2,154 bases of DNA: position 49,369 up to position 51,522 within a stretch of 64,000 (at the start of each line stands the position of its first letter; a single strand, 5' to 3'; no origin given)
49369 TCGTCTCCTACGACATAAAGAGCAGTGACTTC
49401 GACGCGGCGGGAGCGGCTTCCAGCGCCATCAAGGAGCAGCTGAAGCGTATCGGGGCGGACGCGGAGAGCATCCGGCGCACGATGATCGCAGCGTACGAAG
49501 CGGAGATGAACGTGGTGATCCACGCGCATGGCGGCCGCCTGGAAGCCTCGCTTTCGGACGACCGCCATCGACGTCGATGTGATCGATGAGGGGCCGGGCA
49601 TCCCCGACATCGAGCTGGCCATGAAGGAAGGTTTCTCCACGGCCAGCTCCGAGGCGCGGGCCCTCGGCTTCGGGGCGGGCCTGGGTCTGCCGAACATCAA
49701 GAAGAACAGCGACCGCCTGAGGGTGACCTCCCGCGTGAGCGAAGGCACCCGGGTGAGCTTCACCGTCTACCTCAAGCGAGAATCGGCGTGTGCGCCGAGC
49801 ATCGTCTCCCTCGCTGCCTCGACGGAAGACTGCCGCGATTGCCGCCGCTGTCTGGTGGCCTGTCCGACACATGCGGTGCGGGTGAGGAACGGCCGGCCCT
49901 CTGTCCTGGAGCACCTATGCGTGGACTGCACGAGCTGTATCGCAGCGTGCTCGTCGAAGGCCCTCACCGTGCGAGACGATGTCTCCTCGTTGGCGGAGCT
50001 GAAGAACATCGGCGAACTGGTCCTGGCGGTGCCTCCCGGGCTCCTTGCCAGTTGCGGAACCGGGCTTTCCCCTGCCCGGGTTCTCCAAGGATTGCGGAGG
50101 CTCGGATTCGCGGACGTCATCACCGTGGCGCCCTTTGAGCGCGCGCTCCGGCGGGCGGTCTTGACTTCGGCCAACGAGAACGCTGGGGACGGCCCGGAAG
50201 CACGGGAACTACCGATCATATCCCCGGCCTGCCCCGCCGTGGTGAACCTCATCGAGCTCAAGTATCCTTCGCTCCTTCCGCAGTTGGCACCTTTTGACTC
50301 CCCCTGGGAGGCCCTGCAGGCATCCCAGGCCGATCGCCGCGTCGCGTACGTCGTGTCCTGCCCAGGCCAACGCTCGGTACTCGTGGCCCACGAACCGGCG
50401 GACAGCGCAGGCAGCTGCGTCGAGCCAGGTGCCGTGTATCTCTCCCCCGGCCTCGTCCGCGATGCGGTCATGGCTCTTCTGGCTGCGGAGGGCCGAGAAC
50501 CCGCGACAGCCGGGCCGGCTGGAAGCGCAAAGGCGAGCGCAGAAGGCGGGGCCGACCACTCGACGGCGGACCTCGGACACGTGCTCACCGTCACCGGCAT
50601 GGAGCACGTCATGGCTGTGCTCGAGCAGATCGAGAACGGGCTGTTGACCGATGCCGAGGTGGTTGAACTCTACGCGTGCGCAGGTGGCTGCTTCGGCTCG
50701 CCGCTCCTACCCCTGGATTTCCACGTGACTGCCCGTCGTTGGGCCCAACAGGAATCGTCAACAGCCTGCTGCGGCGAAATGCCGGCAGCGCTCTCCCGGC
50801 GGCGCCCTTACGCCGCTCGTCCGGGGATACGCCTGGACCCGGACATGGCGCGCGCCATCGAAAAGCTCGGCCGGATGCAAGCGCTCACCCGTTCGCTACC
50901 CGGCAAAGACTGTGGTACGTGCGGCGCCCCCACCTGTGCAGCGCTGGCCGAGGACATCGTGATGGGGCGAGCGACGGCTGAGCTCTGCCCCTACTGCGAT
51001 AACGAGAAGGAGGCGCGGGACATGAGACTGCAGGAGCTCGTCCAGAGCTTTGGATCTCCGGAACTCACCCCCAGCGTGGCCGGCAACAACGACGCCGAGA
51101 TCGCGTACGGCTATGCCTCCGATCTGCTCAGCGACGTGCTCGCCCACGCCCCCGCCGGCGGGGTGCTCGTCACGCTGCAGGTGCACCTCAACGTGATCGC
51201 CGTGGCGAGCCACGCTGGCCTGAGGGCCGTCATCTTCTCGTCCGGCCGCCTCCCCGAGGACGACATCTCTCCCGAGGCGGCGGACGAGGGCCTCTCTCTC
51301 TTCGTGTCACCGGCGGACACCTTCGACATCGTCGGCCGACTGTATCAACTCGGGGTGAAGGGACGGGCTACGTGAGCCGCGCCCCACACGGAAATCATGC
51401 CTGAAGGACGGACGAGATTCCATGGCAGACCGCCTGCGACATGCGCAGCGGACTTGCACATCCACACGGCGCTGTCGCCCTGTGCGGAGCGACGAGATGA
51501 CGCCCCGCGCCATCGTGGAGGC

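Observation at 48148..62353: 14-kb one-strand locus wiring Rex, two HydS-like Fe-S sensors, PHP/GHKL proteins and a phosphorelay around a multimeric [FeFe]-hydrogenase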

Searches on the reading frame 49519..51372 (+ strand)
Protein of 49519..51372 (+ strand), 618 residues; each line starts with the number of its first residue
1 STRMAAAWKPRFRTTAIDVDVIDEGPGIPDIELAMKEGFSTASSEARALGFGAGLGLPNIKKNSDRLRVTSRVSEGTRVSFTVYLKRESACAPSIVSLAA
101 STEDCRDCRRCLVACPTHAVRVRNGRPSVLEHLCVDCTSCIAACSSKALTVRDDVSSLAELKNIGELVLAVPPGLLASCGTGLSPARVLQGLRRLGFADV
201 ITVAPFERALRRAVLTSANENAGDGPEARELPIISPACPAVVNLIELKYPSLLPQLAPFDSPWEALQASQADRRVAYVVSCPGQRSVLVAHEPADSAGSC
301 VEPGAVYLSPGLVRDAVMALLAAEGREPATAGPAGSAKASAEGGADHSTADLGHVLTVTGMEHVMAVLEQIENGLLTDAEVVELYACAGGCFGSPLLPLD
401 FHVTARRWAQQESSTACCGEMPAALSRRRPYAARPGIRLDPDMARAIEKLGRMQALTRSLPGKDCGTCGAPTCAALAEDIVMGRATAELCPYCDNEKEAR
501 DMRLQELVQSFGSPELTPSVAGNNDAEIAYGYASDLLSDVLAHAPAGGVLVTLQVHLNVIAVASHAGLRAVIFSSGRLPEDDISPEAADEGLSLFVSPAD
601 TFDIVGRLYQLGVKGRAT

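Call 5: search_protein_families(library=pfam, proteins=[window:49519-51372:+], max_evalue=0.01)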
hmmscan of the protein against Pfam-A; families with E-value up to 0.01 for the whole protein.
window:49519-51372:+ (618 aa): 9 families
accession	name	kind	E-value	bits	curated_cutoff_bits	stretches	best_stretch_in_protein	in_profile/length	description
PF02906.19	Fe_hyd_lg_C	-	2.9e-15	57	22.1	2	184-266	26-105/245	Iron only hydrogenase large subunit, C-terminal domain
PF04060.18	FeS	-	5e-12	45.8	23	1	460-492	1-33/33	Putative Fe-S cluster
PF02518.31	HATPase_c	-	1.5e-07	32.3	26.4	1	16-85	37-109/111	Histidine kinase-, DNA gyrase B-, and HSP90-like ATPase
PF13187.11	Fer4_9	-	4.4e-06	27.1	27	1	105-148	2-51/52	4Fe-4S dicluster domain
PF13237.11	Fer4_10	-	1.7e-05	25.1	25.5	1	102-144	6-52/53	4Fe-4S dicluster domain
PF13746.11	Fer4_18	-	4e-05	24.2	27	1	100-146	56-97/114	4Fe-4S dicluster domain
PF12838.12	Fer4_7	-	8e-05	23.5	27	1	105-148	2-52/52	4Fe-4S dicluster domain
PF13484.11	Fer4_16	-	0.00083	20.5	30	0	105-123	2-20/66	4Fe-4S double cluster binding domain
PF12837.12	Fer4_6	-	0.00093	19.5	25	1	103-119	7-23/24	4Fe-4S binding domain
